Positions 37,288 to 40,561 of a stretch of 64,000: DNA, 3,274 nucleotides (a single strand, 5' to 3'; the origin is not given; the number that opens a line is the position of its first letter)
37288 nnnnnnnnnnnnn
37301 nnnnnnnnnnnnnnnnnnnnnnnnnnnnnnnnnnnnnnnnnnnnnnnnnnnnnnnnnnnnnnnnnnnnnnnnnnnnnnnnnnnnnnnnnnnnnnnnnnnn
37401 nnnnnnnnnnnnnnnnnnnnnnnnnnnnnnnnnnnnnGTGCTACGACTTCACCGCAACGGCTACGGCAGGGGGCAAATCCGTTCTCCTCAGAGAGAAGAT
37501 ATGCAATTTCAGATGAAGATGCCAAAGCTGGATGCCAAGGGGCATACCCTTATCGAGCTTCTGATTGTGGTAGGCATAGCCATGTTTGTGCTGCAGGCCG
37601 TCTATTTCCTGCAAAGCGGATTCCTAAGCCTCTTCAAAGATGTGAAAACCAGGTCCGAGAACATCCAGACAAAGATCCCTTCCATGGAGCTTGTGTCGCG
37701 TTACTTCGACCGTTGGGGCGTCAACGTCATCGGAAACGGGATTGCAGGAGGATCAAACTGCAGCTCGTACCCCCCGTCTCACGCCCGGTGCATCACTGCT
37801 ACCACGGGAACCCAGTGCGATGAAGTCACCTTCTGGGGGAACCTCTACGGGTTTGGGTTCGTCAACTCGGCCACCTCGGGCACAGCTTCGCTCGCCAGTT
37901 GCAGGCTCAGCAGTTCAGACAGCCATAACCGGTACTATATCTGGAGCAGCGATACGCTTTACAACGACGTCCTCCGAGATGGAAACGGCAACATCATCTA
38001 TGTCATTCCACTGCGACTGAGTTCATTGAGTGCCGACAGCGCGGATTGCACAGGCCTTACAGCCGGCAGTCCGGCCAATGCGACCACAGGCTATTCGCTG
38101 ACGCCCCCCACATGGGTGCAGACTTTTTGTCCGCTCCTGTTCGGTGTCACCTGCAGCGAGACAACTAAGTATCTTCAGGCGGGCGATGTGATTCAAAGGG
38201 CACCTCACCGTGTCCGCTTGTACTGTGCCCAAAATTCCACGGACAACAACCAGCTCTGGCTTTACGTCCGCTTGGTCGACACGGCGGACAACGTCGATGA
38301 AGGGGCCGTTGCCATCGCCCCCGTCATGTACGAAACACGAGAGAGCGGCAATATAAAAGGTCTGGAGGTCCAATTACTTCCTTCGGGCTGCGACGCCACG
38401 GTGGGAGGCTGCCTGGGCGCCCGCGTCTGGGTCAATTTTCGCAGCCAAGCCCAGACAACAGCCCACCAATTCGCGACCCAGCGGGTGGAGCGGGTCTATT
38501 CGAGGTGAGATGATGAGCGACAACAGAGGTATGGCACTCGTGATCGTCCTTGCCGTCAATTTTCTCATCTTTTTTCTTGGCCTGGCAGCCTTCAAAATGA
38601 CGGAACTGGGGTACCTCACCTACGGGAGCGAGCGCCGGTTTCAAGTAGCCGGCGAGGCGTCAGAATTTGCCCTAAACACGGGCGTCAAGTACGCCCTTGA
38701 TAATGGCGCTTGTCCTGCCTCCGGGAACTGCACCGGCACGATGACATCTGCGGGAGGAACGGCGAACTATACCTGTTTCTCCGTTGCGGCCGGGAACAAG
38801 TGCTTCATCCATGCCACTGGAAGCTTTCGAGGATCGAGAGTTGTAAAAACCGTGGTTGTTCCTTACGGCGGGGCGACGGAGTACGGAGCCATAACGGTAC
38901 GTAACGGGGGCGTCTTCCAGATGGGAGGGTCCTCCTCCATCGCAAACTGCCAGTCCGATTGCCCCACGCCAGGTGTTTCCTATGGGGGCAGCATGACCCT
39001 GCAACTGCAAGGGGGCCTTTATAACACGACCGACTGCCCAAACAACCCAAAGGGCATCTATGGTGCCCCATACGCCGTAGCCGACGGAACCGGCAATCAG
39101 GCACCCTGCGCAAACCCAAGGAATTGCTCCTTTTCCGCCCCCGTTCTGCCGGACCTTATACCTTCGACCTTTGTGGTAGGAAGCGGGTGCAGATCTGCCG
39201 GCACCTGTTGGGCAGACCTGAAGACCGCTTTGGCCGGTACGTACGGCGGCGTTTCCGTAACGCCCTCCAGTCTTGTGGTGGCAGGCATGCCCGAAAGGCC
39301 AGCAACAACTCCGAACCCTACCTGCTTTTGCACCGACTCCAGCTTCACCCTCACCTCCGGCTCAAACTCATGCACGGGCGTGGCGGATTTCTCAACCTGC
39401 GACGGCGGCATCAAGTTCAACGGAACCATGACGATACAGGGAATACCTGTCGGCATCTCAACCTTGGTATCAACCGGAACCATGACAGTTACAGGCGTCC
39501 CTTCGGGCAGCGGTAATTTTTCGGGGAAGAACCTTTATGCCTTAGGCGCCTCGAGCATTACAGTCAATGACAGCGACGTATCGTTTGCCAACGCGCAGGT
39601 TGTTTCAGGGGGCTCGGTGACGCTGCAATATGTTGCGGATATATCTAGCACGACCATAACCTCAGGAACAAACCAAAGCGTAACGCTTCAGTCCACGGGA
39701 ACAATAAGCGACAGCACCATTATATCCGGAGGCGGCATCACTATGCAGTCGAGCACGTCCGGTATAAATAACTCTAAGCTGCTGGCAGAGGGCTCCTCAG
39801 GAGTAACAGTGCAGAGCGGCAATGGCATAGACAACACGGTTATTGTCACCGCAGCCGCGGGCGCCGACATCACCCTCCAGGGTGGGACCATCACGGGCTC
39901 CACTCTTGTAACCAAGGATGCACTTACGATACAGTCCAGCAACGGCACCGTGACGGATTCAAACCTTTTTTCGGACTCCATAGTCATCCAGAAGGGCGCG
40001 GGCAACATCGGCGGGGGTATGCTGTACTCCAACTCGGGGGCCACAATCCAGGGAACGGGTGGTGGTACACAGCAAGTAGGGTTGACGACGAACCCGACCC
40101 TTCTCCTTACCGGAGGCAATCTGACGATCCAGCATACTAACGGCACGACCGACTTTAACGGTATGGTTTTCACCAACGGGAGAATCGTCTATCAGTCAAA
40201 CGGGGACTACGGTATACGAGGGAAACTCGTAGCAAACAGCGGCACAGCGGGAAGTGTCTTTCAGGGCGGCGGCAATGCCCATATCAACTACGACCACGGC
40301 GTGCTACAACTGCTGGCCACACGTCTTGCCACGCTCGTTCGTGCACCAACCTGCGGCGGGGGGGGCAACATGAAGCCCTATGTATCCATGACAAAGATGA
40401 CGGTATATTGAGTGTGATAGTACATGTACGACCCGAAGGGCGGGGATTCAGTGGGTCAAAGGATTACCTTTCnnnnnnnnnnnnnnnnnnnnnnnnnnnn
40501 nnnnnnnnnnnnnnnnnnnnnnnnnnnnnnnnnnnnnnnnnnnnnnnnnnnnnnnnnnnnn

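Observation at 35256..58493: Type IV pilus locus split by a 12.6-kb Wzm/Wzt glycan-assembly module: candidate dedicated pilus glycosylation system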

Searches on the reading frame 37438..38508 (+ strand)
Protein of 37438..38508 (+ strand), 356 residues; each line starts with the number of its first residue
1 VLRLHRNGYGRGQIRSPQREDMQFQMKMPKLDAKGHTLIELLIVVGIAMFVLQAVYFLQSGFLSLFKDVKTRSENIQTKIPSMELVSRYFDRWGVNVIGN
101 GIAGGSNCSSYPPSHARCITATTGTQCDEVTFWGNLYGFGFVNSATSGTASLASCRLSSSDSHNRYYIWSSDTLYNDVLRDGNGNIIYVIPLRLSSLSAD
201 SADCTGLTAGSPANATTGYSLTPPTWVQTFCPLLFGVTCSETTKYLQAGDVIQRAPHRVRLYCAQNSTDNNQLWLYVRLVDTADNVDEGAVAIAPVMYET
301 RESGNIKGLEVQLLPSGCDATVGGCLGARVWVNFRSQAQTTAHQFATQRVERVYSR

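Call 3: search_protein_families(library=pfam, proteins=[window:37438-38508:+], max_evalue=0.01)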
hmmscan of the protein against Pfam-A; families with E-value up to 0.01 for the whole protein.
window:37438-38508:+ (356 aa): 1 family
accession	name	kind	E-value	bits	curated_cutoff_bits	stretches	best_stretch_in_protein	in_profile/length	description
PF07963.17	N_methyl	-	0.0017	18.3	21.2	1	34-52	5-23/27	Prokaryotic N-terminal methylation motif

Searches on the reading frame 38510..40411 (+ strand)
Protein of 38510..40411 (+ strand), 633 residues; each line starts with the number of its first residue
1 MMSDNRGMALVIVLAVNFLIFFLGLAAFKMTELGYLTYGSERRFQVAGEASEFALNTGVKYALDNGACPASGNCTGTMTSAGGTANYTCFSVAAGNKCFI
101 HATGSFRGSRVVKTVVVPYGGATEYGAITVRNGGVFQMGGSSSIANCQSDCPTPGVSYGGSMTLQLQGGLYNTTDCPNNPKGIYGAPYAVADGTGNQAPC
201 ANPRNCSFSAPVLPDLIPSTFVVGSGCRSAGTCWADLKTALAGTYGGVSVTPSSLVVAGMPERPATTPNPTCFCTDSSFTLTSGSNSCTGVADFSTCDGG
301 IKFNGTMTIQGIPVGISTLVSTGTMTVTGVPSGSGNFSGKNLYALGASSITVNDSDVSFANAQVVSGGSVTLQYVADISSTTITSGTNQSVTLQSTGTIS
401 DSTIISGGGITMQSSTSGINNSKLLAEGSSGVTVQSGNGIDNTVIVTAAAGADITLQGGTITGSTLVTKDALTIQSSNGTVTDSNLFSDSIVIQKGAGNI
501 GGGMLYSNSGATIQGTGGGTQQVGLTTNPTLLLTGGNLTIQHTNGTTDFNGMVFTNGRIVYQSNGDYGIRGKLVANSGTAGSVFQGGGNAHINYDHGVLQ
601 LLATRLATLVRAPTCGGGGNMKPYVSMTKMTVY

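Call 3: search_protein_families(library=pfam, proteins=[window:38510-40411:+], max_evalue=0.01)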
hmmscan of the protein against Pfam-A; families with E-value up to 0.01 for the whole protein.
window:38510-40411:+ (633 aa): 0 families

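Call 10: search_protein_families(library=ncbifam, proteins=[window:38510-40411:+], max_evalue=0.001)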
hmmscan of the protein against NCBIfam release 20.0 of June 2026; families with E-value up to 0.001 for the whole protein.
window:38510-40411:+ (633 aa): 0 families

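Call 67: search_protein_families(library=pfam, proteins=[window:38510-40411:+], max_evalue=0.01)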
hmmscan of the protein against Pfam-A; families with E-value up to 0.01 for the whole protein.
window:38510-40411:+ (633 aa): 0 families

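Call 71: search_protein_families(library=phrogs, proteins=[window:38510-40411:+], max_evalue=0.01)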
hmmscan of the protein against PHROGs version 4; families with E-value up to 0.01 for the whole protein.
window:38510-40411:+ (633 aa): 0 families
